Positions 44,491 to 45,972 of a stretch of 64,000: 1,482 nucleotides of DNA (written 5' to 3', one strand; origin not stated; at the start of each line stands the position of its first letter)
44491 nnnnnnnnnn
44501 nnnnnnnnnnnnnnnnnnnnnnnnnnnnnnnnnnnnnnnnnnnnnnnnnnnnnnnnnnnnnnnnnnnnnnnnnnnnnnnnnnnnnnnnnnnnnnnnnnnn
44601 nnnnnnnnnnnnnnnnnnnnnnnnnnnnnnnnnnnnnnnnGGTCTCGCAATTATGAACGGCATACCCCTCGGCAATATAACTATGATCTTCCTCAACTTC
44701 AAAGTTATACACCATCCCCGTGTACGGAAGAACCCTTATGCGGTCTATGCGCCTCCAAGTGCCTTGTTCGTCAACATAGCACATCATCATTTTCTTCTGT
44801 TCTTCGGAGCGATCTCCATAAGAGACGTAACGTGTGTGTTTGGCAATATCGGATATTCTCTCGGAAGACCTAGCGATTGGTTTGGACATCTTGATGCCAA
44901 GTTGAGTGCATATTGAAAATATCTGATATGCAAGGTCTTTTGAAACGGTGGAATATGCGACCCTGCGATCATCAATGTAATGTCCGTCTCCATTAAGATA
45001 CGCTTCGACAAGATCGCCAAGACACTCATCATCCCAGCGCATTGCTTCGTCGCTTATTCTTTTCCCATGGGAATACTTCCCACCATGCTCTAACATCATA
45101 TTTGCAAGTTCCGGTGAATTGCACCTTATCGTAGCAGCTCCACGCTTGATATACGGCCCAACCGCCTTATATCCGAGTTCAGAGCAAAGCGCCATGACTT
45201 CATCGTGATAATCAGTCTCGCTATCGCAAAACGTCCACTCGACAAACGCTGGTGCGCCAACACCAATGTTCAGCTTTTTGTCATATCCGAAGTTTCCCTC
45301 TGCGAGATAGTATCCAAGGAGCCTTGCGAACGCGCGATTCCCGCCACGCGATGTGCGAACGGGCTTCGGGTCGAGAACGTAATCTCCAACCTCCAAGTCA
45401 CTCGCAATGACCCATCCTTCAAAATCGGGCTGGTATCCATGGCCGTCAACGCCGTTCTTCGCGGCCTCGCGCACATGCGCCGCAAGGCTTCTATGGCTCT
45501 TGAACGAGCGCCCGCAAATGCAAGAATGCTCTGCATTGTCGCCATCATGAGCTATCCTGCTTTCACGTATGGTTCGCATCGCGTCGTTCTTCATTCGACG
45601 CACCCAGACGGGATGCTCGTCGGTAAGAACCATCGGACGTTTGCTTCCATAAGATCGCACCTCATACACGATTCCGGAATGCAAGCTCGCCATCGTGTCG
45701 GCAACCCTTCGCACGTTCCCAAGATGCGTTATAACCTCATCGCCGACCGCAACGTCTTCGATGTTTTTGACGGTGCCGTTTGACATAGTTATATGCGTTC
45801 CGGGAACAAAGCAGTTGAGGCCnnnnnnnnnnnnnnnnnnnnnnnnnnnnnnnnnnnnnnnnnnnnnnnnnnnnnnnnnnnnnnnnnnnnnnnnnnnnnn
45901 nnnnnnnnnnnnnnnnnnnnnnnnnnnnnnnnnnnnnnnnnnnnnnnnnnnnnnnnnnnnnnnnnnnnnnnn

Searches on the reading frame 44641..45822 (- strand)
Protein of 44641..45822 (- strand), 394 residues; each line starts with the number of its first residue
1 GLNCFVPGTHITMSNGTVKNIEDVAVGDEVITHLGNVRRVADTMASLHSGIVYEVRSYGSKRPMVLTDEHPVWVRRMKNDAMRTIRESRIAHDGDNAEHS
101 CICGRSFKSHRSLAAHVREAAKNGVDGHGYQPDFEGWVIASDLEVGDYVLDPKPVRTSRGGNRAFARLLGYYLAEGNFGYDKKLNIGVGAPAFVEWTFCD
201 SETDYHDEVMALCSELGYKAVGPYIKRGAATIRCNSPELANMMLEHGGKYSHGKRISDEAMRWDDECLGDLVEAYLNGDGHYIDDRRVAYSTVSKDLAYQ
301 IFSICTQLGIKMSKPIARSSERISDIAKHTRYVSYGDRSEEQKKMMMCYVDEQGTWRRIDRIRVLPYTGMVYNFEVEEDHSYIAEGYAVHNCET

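Call 81: search_solved_structures(query=window:44650-45813:-, max_evalue=0.01)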
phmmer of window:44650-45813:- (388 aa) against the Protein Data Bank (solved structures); distinct sequences matched with E-value up to 0.01: 0.

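Call 90: search_dna_similar(query=window:44650-45813:-, collection=phages, mode=protein, max_rows=12, max_evalue=0.001)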
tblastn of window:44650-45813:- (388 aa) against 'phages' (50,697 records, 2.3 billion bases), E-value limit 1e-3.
Records with a match: 47; places in all: 48; records where one place covers at least 80% of the query: 40.
Best place of each record, by identity: >=99% 1; <60% 46.
By first word of the organism name: Mycobacterium 24; Escherichia 4; Aeromonas 3; Bacteriophage 3; Propionibacterium 2; Pseudomonas 2; Staphylococcus 2; Vibrio 2; Bacillus 2; Eggerthella 1; and 2 more.
By host as written in the record: Mycobacterium smegmatis mc2 155 19; - 4; Mycobacterium smegmatis mc#155 3; Aeromonas hydrophila ATCC 7966 3; Escherichia sp. STEC O157 2; Mycobacteruim smegmatis mc2 155 2; Propionibacterium freudenreichii TL110 2; Pseudomonas sp. 2; and 8 more.
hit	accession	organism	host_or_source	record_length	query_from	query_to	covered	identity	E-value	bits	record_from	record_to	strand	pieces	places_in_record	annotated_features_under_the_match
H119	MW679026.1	Eggerthella phage LE2-3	Eggerthella lenta DSM 2243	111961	1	388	100%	99.2%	0e+0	800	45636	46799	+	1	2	tRNA synthetase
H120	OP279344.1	Escherichia phage P1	Escherichia coli strain MG1655 Z1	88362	1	388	100%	25.4%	6e-9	64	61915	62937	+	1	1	dmt: Dmt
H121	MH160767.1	Escherichia phage vB_EcoM-Ro157c2YLVW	Escherichia sp. STEC O157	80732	1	388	100%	25.1%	3e-8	62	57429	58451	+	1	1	dmt: methyltransferase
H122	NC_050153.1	Escherichia phage vB_EcoM-Ro157c2YLVW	Escherichia sp. STEC O157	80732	1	388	100%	25.1%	3e-8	62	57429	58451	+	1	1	dmt: DNA methyltransferase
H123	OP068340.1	Mycobacterium phage Rita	Mycobacterium smegmatis mc2 155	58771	1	388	100%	25.0%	6e-8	61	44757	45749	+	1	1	73: DNA helicase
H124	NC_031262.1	Mycobacterium phage Brocalys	Mycobacterium smegmatis mc2 155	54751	1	388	100%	25.0%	7e-8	61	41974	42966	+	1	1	61: anaerobic ribonucleoside reductase large subunit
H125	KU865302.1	Mycobacterium phage Brocalys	Mycobacterium smegmatis mc2 155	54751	1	388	100%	25.0%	7e-8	61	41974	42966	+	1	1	61: DNA methylase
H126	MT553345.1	Mycobacterium phage LastJedi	Mycobacterium smegmatis mc2 155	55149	1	388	100%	25.0%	7e-8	61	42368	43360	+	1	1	60: DNA helicase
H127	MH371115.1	Mycobacterium phage Clifton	Mycobacterium smegmatis mc2 155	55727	1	388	100%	25.0%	7e-8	61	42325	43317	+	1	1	61: DNA methylase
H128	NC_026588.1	Mycobacterium phage Squirty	Mycobacteruim smegmatis mc2 155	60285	1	388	100%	25.0%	7e-8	61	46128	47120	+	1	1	68: anaerobic ribonucleoside reductase large subunit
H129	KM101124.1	Mycobacterium phage Squirty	Mycobacteruim smegmatis mc2 155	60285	1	388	100%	25.0%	7e-8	61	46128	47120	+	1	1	68: DNA methylase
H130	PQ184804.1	Mycobacterium phage DocMcStuffins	Mycobacterium smegmatis mc2 155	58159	1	388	100%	25.0%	8e-8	61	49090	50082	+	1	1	75: DNA methyltransferase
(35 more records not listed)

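Call 98: search_protein_families(library=ncbifam, proteins=[window:44641-45822:-], max_evalue=0.1)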
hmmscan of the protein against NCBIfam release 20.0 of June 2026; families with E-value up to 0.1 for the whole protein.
window:44641-45822:- (394 aa): 8 families
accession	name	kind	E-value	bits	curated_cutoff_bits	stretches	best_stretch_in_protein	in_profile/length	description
TIGR01443.1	intein_Cterm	domain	1.7e-06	28.1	15.6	1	371-392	2-24/24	intein C-terminal splicing region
NF045703.1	rSAM_Tes_intein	exception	2.4e-05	22.3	1700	1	164-311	370-509/1040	tetraether lipid synthase Tes, intein-containing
NF007072.0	PRK09519.1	equivalog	0.00026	19.5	1024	0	369-393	669-693/790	intein-containing recombinase RecA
NF011303.0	PRK14715.1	equivalog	0.0018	15.4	1585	1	165-354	1120-1298/1627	DNA-directed DNA polymerase II large subunit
NF038136.1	rSAM_Rv_intein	exception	0.0045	15.9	700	1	4-44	76-118/574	intein-containing Rv2578c family radical SAM protein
NF006207.0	PRK08332.1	equivalog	0.028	11.6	2400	1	355-393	1206-1243/1684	vitamin B12-dependent ribonucleotide reductase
NF038162.1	RtcB_rel_intein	exception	0.051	11.5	1150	0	355-392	540-579/961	intein-containing RtcB family protein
NF011491.0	PRK14898.1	equivalog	0.078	11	783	0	231-361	301-436/860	DNA-directed RNA polymerase subunit A''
